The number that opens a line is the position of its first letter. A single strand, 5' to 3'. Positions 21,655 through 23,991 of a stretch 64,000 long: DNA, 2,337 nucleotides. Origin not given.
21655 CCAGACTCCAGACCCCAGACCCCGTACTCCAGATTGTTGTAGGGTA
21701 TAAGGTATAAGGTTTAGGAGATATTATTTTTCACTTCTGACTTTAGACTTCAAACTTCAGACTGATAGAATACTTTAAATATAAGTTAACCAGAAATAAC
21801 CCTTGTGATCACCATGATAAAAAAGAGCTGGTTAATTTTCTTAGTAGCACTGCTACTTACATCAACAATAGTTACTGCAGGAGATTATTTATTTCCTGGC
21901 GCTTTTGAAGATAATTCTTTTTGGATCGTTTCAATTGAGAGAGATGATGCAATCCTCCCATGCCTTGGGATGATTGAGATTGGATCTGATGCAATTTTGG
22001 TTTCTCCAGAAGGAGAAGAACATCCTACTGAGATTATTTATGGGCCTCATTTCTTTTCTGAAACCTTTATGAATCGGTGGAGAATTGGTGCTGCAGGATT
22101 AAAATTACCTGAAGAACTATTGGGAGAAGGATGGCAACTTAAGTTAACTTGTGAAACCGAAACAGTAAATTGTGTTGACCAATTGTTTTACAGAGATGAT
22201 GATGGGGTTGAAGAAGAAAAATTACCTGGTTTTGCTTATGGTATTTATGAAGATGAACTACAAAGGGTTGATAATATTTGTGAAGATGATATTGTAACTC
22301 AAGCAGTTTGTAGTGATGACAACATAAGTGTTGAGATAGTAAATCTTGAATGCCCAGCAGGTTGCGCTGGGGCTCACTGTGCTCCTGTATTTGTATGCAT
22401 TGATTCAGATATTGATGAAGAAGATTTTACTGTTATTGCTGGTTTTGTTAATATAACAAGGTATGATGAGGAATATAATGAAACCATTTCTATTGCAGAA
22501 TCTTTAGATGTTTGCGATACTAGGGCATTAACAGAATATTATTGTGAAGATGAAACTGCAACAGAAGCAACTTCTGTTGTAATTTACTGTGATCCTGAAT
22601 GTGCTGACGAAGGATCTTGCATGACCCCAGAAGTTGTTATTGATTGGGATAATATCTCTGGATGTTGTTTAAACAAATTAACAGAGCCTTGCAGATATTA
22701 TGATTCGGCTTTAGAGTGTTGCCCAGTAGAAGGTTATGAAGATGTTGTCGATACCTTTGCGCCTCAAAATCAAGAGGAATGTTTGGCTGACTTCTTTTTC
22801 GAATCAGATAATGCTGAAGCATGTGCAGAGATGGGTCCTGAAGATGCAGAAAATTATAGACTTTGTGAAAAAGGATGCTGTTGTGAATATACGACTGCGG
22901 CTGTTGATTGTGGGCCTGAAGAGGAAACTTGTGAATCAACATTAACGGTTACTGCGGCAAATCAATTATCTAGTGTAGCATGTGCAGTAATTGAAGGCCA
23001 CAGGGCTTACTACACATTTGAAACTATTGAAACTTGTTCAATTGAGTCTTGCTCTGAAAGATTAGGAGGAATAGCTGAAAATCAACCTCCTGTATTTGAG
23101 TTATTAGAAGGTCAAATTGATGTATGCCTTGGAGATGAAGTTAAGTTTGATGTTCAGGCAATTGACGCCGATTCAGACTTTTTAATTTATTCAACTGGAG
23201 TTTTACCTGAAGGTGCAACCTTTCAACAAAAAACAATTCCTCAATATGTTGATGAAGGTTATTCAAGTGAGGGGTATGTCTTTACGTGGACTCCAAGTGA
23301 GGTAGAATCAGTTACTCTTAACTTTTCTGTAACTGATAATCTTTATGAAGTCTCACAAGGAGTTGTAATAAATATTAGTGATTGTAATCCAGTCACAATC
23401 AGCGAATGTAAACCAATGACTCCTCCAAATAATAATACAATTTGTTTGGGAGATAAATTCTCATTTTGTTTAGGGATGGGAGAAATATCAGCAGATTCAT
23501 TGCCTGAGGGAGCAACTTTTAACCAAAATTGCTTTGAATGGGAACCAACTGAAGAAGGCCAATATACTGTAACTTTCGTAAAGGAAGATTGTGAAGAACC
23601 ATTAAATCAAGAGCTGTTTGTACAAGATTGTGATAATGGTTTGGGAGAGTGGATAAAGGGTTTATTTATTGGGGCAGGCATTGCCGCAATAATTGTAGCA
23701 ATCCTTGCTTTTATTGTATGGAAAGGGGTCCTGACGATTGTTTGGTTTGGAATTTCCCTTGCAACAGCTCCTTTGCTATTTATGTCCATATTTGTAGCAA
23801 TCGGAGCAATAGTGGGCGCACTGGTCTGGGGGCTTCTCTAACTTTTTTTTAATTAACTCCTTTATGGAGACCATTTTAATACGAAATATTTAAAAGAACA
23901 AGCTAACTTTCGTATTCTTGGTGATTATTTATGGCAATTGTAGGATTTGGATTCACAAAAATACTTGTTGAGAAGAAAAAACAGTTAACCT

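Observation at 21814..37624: ~16 kb array of eight co-oriented paralogous Cys-rich modular surface-protein genes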

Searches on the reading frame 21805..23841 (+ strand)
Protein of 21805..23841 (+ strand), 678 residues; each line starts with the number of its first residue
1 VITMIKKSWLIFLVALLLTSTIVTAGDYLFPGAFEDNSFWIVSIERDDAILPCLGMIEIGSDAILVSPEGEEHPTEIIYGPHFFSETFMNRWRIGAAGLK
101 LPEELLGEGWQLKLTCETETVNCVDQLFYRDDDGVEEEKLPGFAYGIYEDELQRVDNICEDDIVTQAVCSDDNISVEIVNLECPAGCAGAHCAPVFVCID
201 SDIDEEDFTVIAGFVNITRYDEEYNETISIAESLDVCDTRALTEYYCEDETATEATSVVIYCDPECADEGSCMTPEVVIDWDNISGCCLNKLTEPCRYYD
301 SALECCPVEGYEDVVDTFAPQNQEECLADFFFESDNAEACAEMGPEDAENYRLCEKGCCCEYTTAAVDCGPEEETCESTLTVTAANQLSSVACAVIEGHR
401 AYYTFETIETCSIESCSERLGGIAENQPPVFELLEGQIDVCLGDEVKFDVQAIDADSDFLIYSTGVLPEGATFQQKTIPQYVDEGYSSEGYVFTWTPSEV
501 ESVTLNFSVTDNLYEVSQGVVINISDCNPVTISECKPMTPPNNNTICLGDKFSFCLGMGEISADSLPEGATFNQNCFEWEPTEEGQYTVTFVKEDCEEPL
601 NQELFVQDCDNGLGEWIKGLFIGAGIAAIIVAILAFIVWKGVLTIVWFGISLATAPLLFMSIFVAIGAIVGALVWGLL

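Call 4: search_protein_families(library=pfam, proteins=[window:21805-23841:+], max_evalue=0.1)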
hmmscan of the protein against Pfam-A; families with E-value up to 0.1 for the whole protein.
window:21805-23841:+ (678 aa): 1 family
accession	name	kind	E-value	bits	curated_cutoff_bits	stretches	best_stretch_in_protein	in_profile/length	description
PF05345.18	He_PIG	-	1.1e-08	35.8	24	1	443-510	16-78/96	Putative Ig domain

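Call 60: search_protein_families(library=ncbifam, proteins=[window:21814-23841:+], max_evalue=0.1)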
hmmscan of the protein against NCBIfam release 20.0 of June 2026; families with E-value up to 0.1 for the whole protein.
window:21814-23841:+ (675 aa): 0 families

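Call 96: search_protein_families(library=phrogs, proteins=[window:21814-23841:+], max_evalue=0.01)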
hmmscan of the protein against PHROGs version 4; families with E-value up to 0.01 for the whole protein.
window:21814-23841:+ (675 aa): 0 families

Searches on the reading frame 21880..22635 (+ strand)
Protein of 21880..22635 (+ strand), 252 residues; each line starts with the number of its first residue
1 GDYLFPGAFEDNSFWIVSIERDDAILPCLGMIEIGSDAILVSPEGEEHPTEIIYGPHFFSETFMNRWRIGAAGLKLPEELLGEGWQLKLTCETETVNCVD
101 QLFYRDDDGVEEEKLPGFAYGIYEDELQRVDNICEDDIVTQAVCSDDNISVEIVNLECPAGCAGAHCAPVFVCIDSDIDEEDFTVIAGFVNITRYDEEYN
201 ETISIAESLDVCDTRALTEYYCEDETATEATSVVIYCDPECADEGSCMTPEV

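Call 70: search_protein_families(library=pfam, proteins=[window:21880-22635:+], max_evalue=10)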
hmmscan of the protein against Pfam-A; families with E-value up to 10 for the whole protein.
seq(252 aa): 0 families
